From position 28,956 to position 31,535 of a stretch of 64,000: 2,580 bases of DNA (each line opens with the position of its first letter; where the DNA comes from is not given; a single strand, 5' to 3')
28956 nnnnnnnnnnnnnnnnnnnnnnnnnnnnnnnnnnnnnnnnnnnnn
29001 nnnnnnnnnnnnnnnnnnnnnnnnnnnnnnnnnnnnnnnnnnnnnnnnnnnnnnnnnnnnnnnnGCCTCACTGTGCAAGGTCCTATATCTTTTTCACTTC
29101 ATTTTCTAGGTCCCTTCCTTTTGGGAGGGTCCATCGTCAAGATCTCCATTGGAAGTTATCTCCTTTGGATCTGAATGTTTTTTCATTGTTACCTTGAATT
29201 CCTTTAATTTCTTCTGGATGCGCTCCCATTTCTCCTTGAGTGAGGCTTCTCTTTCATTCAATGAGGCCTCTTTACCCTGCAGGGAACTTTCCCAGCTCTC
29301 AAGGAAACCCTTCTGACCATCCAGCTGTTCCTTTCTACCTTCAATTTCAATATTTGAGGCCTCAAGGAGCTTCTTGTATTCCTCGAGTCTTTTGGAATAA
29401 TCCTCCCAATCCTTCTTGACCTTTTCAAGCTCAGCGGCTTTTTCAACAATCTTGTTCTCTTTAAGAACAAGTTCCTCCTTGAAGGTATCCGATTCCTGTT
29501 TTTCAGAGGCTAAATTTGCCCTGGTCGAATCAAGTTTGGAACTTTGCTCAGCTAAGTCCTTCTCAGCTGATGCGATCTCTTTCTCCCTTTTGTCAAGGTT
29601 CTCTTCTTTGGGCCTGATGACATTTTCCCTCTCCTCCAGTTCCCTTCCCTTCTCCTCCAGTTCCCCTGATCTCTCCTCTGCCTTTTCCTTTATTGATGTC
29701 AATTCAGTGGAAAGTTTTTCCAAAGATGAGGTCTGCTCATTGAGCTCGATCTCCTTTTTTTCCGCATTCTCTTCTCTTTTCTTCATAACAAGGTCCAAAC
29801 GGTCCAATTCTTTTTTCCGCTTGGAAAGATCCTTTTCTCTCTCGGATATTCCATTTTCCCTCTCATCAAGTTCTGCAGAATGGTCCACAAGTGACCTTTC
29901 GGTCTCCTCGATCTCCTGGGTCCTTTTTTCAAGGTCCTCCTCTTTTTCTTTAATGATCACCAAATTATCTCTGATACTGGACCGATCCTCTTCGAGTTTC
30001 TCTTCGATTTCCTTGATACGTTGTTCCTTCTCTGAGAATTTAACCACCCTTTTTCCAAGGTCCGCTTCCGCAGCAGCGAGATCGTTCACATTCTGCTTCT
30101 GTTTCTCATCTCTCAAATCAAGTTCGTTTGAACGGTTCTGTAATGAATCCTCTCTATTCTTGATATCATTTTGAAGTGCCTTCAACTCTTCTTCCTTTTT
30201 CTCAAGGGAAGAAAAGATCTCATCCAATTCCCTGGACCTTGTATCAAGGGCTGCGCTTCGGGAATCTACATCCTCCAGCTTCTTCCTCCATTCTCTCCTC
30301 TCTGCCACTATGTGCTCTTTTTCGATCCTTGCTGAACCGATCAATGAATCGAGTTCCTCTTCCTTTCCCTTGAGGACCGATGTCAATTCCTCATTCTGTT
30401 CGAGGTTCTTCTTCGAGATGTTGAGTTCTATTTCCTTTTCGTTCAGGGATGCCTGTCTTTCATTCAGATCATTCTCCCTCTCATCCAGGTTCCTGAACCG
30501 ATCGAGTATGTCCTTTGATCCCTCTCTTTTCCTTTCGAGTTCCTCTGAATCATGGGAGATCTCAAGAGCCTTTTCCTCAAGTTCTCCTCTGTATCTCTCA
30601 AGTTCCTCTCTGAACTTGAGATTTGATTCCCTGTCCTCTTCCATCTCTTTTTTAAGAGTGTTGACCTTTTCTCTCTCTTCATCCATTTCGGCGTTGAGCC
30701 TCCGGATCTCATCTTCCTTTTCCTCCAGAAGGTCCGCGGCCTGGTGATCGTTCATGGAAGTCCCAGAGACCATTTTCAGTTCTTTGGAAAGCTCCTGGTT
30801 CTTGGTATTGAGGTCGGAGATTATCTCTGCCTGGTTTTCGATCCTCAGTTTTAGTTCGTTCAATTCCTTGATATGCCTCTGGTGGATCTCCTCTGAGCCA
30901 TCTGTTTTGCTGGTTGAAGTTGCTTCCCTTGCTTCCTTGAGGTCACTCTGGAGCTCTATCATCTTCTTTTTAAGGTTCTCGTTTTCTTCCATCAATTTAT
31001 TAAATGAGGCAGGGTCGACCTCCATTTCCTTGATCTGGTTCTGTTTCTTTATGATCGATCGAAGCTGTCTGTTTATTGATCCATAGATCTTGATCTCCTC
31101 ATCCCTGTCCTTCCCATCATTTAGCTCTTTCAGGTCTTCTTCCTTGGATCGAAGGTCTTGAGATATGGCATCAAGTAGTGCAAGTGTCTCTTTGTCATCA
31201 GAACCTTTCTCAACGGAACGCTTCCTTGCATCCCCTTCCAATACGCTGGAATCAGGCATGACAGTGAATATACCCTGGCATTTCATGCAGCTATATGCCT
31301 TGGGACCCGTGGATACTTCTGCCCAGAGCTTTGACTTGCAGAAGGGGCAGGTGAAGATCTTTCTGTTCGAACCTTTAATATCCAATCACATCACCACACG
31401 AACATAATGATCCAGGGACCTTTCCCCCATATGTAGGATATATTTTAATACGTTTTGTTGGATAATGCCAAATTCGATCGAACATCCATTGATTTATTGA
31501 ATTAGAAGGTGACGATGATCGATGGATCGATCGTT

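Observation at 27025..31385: Operon of two long coiled-coil proteins capped by zinc ribbons, with very recent internal 72-nt repeat duplication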

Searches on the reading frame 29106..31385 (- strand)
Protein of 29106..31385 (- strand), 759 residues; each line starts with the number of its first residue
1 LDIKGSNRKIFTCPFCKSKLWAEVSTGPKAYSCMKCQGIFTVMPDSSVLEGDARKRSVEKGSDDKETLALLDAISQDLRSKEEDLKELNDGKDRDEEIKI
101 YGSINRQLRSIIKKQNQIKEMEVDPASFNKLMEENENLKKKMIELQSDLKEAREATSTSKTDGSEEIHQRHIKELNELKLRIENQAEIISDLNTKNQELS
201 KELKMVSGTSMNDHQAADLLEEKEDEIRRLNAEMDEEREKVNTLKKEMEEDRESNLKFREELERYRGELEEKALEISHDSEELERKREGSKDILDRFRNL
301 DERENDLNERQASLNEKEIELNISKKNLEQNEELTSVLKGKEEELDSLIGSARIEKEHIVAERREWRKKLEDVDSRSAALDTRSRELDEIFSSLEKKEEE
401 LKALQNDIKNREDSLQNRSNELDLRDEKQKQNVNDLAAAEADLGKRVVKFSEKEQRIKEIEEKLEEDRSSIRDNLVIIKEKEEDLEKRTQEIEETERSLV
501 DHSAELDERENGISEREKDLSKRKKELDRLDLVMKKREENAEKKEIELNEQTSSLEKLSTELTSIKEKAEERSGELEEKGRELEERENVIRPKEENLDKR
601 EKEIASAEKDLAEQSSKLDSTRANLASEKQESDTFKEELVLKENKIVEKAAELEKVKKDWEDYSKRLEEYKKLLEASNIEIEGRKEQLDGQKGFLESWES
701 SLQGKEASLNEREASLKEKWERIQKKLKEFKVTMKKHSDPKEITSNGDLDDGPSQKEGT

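Call 5: search_protein_families(library=pfam, proteins=[window:29106-31385:-], max_evalue=0.1)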
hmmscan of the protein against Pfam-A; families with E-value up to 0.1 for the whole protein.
window:29106-31385:- (759 aa): 2 families
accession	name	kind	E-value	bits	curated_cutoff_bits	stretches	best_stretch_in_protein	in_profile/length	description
PF12072.13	RNase_Y_N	-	0.0016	18.3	32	3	566-637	66-134/201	RNase Y N-terminal region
PF13453.11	Zn_ribbon_TFIIB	-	0.034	14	22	0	12-40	1-29/41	Transcription factor zinc-finger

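Call 11: find_homologous_proteins(query=window:29106-31385:-, max_evalue=0.00001)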
Query window:29106-31385:-: 8000 candidates shared short words with the query, none scored E <= 0.00001.

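Call 15: search_protein_families(library=ncbifam, proteins=[window:29106-31385:-], max_evalue=0.001)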
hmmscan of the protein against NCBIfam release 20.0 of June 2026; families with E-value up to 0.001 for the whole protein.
window:29106-31385:- (759 aa): 5 families
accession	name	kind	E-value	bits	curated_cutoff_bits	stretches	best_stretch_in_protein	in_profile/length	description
TIGR02168.1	SMC_prok_B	equivalog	9.6e-14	50.1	567.35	2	480-730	676-929/1181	chromosome segregation protein SMC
NF045487.1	ASRP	equivalog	2.9e-09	36.1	300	0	260-613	121-478/593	archaea-specific SMC-related protein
NF047368.1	collar_FlbB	equivalog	1.8e-08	34.4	110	1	359-437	55-133/193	periplasmic-type flagellar collar protein FlbB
NF038350.1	taxis_HmpF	equivalog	3e-08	32.5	200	0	355-528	132-305/553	pilus motility taxis protein HmpF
TIGR02169.1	SMC_prok_A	equivalog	3e-08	31.8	729.4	1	496-740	223-468/1165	chromosome segregation protein SMC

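Call 88: predict_structure(alignment_id=A6)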
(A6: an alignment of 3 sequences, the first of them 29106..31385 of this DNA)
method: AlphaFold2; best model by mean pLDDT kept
length: 759 residues; sequences in the alignment: 3
mean_pLDDT: 70.0   pTM: 0.20
mean pLDDT of the five models: 70.0, 66.3, 65.6, 65.4, 64.1
residues with pLDDT >= 90: 12; 70-90: 479; 50-70: 135; < 50: 133
segments of 3 or more residues with pLDDT < 50: 1-6, 53-66, 121-124, 154-167, 206-215, 339-362, 565-597, 737-759
pLDDT, mean of each block of 10 residues (from residue 1): 50 82 74 80 78 40 48 68 58 64 76 64 57 80 73 44 49 79 80 77 48 51 79 85 87 87 90 87 77 69 76 82 81 59 40 41 58 73 81 83 84 81 75 72 66 77 86 86 86 79 75 78 80 79 74 61 47 43 43 47 57 61 70 77 80 87 89 88 84 82 77 82 82 56 33 39
secondary structure, 60 per line:
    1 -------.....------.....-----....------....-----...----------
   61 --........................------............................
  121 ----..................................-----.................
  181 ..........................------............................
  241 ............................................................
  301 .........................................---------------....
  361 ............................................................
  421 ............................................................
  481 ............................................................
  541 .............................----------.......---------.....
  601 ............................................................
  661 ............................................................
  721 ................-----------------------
elements in order (helices of 4 or more, strands of 3 or more residues): E8-12 E19-23 E29-32 E39-42 E48-50 H63-86 H93-120 H125-158 H164-206 H213-341 H357-569 H580-586 H596-736

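Call 94: search_protein_families(library=padloc, proteins=[window:29106-31385:-], max_evalue=0.001)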
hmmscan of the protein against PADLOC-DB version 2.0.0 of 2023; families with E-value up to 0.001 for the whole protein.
window:29106-31385:- (759 aa): 5 families
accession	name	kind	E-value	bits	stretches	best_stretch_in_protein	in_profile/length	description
PDLC00582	JetC3|JetC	-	7.1e-08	28.7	1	190-501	780-1089/1472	DUF3584 domain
PDLC00551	JetC2|JetC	-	2.1e-05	20.6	1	454-737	737-1015/1365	DUF3584 domain; MukB-like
PDLC00550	JetC2|JetC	-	0.00024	17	1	499-734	265-504/1355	DUF3584 domain; MukB-like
PDLC00553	JetC2|JetC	-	0.00033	16.6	0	522-731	742-951/1361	DUF3584 domain; MukB-like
PDLC03865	LmuB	-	0.00079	15.7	0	294-494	302-495/1007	-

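Call 95: search_protein_families(library=phrogs, proteins=[window:29106-31385:-], max_evalue=0.001)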
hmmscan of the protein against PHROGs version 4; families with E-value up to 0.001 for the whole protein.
window:29106-31385:- (759 aa): 0 families

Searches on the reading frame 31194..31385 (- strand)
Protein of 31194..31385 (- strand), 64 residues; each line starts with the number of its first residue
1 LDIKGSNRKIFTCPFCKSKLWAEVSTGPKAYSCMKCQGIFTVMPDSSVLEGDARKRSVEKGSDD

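Call 89: search_protein_families(library=pfam, proteins=[window:31194-31385:-], max_evalue=10)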
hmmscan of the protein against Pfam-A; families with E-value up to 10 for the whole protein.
seq(64 aa): 14 families
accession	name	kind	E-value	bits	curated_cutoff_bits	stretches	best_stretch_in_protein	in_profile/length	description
PF13453.11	Zn_ribbon_TFIIB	-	0.0017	18.2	22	1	12-40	1-29/41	Transcription factor zinc-finger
PF13465.12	zf-H2C2_2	-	0.0025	18.5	40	2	7-18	11-22/26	Zinc-finger double domain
PF12760.12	Zn_ribbon_IS1595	-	0.0059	17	25.4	1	11-37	19-44/46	Transposase zinc-ribbon domain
PF14354.12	Lar_restr_allev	-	0.021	15.5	28.6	1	12-41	5-34/58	Restriction alleviation protein Lar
PF24042.1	DUF7351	-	0.064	13.5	31.2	1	12-44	3-35/177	Domain of unknown function (DUF7351)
PF15135.11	UPF0515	-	0.075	12.8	29.8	1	6-47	106-147/271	Uncharacterised protein UPF0515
PF05129.18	Zn_ribbon_Elf1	-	0.088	13.3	29.8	1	8-40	20-56/79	Transcription elongation factor Elf1 like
PF03107.22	C1_2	-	0.094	13.5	26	1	8-37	15-40/48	C1 domain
PF08271.17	Zn_Ribbon_TF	-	0.1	12.6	29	1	11-38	1-26/43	TFIIB zinc-binding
PF04810.20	zf-Sec23_Sec24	-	0.13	12.7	25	1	7-19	20-32/39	Sec23/Sec24 zinc finger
PF14369.11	Zn_ribbon_19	-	0.16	12.6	30.8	1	7-18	18-29/35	zinc-ribbon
PF07975.18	C1_4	-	0.2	12.4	28.9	1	29-42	24-37/55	TFIIH C1-like domain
PF18414.7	zf_C2H2_10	-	0.31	11.1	25.6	1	31-39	3-11/26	C2H2 type zinc-finger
PF25164.1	CoiA_N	-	1.4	9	26.3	1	7-20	14-27/50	Competence protein CoiA, N-terminal domain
